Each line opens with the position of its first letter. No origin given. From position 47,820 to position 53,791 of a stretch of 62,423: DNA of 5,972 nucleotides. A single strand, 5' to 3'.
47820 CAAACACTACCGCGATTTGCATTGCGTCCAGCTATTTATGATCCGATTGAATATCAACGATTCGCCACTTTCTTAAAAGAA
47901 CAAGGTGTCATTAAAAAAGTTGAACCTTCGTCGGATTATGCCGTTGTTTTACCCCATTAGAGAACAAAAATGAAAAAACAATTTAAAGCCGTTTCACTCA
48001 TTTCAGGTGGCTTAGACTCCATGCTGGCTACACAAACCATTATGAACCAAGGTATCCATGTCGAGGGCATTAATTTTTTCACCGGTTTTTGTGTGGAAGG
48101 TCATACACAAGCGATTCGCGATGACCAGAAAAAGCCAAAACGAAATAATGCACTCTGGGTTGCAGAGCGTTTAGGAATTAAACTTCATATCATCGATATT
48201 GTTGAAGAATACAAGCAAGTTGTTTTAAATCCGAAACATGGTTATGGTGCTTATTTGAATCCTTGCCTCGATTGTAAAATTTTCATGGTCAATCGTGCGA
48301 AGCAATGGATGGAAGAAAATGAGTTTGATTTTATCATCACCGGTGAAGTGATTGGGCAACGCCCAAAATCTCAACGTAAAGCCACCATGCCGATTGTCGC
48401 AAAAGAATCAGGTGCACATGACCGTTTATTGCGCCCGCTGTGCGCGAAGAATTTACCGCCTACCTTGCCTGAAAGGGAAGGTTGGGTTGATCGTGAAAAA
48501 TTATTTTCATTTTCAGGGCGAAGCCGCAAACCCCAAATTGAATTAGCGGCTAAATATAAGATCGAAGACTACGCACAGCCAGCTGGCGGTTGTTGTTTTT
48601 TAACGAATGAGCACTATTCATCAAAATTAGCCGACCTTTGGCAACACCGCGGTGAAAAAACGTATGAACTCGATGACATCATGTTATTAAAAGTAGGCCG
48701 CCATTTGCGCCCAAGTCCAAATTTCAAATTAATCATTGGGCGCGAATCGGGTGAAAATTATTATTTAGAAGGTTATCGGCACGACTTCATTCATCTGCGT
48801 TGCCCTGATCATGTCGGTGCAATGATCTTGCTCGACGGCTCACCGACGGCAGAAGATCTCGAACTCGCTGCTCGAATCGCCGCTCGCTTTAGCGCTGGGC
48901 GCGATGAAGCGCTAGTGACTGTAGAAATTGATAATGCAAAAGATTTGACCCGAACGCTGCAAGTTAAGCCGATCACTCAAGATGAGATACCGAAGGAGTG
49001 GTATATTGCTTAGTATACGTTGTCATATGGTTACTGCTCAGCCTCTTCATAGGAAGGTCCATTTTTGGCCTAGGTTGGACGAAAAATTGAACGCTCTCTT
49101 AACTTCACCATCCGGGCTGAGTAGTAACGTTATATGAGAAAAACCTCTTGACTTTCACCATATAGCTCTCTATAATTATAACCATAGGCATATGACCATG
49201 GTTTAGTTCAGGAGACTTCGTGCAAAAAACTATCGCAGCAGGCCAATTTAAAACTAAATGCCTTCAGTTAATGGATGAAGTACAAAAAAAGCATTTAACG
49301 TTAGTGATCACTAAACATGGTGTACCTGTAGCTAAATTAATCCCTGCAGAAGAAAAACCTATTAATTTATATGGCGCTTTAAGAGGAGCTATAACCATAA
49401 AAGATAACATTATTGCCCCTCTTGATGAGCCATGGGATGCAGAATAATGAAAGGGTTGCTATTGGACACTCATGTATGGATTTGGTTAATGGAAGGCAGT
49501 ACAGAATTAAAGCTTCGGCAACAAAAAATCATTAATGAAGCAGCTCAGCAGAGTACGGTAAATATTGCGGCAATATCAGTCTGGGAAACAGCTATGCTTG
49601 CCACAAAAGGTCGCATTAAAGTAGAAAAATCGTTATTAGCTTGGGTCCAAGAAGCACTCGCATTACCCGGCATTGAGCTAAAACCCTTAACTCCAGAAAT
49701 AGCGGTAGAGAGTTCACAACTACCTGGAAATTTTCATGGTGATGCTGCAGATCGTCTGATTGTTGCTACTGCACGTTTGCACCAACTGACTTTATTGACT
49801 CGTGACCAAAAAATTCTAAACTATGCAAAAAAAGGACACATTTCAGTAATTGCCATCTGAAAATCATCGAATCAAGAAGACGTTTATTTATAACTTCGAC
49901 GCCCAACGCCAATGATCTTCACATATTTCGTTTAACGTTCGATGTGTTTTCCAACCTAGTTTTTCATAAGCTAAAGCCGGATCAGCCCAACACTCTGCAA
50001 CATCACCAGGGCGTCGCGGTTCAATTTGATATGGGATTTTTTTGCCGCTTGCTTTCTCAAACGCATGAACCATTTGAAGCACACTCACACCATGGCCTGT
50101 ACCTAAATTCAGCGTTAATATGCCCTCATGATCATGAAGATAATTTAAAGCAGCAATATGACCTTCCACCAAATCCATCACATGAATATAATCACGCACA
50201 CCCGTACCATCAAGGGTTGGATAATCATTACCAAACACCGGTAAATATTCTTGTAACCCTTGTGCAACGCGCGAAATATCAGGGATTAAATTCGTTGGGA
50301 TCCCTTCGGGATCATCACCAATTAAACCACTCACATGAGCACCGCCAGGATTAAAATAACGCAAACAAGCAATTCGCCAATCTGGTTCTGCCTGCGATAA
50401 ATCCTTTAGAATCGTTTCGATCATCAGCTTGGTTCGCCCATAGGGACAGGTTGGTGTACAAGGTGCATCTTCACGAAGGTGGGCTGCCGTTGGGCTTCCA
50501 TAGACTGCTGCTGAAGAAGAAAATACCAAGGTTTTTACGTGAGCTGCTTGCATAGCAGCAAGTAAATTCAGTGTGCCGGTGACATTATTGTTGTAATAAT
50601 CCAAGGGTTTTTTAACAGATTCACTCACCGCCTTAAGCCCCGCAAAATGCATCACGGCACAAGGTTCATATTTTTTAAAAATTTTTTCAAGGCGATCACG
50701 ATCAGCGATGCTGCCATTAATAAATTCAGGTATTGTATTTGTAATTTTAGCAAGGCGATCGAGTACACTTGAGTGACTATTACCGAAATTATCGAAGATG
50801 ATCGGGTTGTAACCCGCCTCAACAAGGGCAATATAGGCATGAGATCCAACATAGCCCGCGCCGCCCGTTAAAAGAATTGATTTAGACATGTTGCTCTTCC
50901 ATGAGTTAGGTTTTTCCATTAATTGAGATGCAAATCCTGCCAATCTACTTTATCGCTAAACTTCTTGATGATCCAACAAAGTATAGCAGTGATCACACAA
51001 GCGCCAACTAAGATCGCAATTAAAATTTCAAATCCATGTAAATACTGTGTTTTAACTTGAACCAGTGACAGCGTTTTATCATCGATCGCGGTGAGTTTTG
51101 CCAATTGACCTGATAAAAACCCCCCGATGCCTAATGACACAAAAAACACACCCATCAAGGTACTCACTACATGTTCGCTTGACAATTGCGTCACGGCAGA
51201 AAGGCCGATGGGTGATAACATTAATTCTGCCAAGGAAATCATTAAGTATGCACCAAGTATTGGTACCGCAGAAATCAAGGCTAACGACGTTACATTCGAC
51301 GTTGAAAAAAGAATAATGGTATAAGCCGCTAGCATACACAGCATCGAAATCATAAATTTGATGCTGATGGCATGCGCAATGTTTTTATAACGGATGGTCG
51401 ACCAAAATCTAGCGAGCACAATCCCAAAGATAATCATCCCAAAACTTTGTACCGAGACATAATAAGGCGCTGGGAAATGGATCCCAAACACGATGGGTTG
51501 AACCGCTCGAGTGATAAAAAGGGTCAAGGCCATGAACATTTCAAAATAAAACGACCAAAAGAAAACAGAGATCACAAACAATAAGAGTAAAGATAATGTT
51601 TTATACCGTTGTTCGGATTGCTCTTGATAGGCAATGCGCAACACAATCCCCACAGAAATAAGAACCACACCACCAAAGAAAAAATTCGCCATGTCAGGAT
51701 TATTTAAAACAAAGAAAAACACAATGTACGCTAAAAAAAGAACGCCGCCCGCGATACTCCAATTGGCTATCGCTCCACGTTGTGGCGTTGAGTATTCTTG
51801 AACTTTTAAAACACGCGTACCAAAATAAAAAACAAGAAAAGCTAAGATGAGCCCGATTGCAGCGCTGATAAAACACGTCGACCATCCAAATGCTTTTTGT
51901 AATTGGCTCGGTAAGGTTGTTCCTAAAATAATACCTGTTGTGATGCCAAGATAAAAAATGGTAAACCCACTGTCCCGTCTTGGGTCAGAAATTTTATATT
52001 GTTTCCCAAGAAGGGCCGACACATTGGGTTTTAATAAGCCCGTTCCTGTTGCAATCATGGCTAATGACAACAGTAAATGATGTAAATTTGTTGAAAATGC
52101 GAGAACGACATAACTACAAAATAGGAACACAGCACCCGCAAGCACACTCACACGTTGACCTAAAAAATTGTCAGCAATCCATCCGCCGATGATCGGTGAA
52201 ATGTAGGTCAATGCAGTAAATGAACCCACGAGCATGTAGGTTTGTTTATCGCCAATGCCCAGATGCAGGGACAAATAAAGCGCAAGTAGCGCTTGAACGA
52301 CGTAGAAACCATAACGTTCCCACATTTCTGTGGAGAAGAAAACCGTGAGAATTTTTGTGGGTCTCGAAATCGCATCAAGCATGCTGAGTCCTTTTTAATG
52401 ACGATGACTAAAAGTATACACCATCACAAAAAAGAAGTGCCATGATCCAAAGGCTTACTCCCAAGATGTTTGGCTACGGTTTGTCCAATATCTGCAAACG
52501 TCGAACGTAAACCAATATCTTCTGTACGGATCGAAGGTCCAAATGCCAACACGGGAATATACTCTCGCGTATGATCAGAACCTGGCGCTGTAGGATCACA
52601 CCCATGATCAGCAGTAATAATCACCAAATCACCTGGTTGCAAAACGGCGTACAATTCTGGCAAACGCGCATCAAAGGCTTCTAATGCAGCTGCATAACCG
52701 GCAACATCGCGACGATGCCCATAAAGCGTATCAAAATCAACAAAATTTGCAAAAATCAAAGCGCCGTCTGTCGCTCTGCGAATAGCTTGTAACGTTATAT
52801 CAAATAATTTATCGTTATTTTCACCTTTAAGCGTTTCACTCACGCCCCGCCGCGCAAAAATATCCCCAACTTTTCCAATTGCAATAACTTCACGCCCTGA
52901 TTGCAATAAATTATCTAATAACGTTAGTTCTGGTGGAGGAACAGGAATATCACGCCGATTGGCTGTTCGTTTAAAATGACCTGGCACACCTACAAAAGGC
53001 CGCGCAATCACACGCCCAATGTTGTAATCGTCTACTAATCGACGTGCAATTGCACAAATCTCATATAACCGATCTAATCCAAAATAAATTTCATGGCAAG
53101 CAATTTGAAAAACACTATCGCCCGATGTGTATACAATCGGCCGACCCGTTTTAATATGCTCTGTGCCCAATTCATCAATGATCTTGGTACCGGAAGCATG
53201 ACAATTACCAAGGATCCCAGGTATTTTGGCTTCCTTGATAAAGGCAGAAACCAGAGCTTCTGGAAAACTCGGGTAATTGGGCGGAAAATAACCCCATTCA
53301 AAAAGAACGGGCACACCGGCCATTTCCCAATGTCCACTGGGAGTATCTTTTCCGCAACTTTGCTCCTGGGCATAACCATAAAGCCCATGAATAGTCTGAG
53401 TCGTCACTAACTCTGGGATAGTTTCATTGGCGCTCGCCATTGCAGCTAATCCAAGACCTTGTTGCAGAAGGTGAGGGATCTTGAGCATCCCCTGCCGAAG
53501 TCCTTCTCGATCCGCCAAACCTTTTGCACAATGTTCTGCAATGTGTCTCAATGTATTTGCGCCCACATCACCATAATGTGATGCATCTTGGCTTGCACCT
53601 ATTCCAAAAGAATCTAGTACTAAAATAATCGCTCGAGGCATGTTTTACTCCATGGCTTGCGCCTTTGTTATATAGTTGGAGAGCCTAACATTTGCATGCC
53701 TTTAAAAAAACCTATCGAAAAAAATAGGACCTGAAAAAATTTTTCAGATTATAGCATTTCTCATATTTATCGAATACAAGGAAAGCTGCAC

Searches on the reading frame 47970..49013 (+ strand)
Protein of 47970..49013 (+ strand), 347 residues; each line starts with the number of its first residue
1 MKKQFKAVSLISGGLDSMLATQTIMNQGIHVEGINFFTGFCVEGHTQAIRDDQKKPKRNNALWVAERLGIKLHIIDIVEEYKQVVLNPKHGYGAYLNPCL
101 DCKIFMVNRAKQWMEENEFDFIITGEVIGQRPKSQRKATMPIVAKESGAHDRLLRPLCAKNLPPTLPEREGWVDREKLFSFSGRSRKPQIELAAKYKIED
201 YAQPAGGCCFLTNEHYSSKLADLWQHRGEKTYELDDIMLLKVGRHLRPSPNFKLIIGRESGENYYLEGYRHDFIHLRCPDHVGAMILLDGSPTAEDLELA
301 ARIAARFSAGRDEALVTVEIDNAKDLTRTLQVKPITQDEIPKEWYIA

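Call 41: search_protein_families(library=pfam, proteins=[window:47970-49013:+], max_evalue=0.0001)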
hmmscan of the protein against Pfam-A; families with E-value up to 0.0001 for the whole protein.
window:47970-49013:+ (347 aa): 3 families
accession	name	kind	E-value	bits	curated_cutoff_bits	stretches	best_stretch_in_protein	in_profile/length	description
PF18297.6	NFACT-R_2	-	4.4e-34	117.2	26.9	1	243-345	1-104/104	NFACT protein RNA binding domain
PF02568.20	ThiI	-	1.3e-10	41.6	20.5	1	4-158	3-145/197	Thiamine biosynthesis protein (ThiI)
PF03054.22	tRNA_Me_trans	-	3.6e-10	40.3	20.6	1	8-131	4-131/202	tRNA methyl transferase HUP domain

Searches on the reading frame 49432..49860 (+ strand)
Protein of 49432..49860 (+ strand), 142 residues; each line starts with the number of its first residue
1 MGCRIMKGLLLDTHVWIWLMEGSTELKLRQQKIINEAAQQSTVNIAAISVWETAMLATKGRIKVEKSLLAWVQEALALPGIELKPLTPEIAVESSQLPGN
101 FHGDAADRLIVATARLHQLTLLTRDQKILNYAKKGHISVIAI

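Call 41: search_protein_families(library=pfam, proteins=[window:49432-49860:+], max_evalue=0.0001)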
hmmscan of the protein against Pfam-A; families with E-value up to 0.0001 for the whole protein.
window:49432-49860:+ (142 aa): 1 family
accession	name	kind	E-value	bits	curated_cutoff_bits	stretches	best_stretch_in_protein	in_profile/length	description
PF01850.27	PIN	-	6.6e-17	62.7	23.6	1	10-133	2-119/120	PIN domain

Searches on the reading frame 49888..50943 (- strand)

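Call 41: search_protein_families(library=pfam, proteins=[window:49888-50943:-], max_evalue=0.0001)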
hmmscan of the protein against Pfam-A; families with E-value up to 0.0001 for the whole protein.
window:49888-50943:- (351 aa): 7 families
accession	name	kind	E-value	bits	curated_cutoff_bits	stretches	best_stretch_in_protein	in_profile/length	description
PF16363.11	GDP_Man_Dehyd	-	1.2e-55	189.7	27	1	24-343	1-331/332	GDP-mannose 4,6 dehydratase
PF01370.27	Epimerase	-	7.8e-51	173.2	20.9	1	23-270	1-229/240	NAD dependent epimerase/dehydratase family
PF02719.21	Polysacc_synt_2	-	1.2e-15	57.9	20.2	1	23-198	1-170/293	Polysaccharide biosynthesis protein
PF01073.25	3Beta_HSD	-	5.6e-13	49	22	1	25-178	2-156/280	3-beta hydroxysteroid dehydrogenase/isomerase family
PF04321.23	RmlD_sub_bind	-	1.1e-11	44.8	27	1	22-182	2-139/287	RmlD substrate binding domain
PF08659.16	KR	-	6e-06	26.7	22.6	1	23-154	3-147/180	KR domain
PF13460.12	NAD_binding_10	-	6.6e-05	23.3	27.2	1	27-156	1-111/184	NAD(P)H-binding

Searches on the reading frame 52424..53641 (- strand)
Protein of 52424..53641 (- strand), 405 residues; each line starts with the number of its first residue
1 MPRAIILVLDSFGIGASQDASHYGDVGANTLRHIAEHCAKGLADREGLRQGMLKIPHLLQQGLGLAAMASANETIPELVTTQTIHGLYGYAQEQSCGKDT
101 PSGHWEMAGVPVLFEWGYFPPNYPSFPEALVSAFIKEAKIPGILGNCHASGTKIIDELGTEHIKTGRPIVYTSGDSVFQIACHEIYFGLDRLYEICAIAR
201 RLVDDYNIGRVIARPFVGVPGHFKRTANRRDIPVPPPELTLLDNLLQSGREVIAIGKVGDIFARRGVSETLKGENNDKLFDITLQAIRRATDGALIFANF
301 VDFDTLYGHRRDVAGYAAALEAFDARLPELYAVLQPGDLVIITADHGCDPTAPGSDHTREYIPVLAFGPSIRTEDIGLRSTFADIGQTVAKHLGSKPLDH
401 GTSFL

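Call 20: search_protein_families(library=ncbifam, proteins=[window:52424-53641:-], max_evalue=0.00001)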
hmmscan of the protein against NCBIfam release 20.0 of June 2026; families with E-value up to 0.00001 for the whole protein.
window:52424-53641:- (405 aa): 3 families
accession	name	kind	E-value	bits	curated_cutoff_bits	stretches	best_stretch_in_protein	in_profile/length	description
NF003766.0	PRK05362.1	equivalog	9.2e-163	541.6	256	1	1-405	3-392/396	phosphopentomutase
TIGR01696.1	deoB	equivalog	4e-146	486.7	341.2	1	3-402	1-380/381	phosphopentomutase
NF009049.0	PRK12383.1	equivalog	1.1e-48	166.2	254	2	244-405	239-398/408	phosphopentomutase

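Call 48: find_encoding_contigs(protein=window:52424-53641:-, flank=10000, max_places=10)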
Protein window:52424-53641:- (405 aa): 12 contigs read that carry it; 3 places shown.
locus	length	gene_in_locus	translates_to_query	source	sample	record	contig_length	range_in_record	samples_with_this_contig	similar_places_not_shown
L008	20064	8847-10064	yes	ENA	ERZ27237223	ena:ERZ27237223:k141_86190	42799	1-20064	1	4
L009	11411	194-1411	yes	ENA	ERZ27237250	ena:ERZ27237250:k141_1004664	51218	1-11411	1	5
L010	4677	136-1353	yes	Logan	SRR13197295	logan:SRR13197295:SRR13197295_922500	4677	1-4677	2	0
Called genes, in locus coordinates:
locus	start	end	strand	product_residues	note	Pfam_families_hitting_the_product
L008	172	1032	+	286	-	PF00891:Methyltransf_2 (weak), PF01209:Ubie_methyltran, PF03141:Methyltransf_29 (weak), PF13489:Methyltransf_23, PF13847:Methyltransf_31, PF08241:Methyltransf_11, PF08242:Methyltransf_12, PF13649:Methyltransf_25, +1 more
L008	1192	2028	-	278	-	PF08501:Shikimate_dh_N, PF01488:Shikimate_DH, PF18317:SDH_C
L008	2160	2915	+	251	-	PF02578:Cu-oxidase_4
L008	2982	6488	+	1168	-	PF02463:SMC_N, PF13175:AAA_15 (weak), PF13304:AAA_21, PF13476:AAA_23, PF06470:SMC_hinge (weak)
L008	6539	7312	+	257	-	PF04354:ZipA_C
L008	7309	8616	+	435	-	PF07690:MFS_1, PF13347:MFS_2 (weak), PF07690:MFS_1, PF12832:MFS_1_like (weak)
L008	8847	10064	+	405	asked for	PF01676:Metalloenzyme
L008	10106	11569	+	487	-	PF07690:MFS_1, PF00854:PTR2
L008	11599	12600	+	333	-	PF01073:3Beta_HSD, PF01370:Epimerase, PF02719:Polysacc_synt_2, PF04321:RmlD_sub_bind, PF08659:KR (weak), PF16363:GDP_Man_Dehyd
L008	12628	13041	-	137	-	PF01850:PIN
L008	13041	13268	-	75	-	PF02604:PhdYeFM_antitox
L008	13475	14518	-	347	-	PF02568:ThiI, PF03054:tRNA_Me_trans, PF18297:NFACT-R_2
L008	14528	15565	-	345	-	PF09084:NMT1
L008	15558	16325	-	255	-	PF00528:BPD_transp_1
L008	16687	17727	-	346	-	-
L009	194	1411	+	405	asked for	PF01676:Metalloenzyme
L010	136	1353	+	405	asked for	PF01676:Metalloenzyme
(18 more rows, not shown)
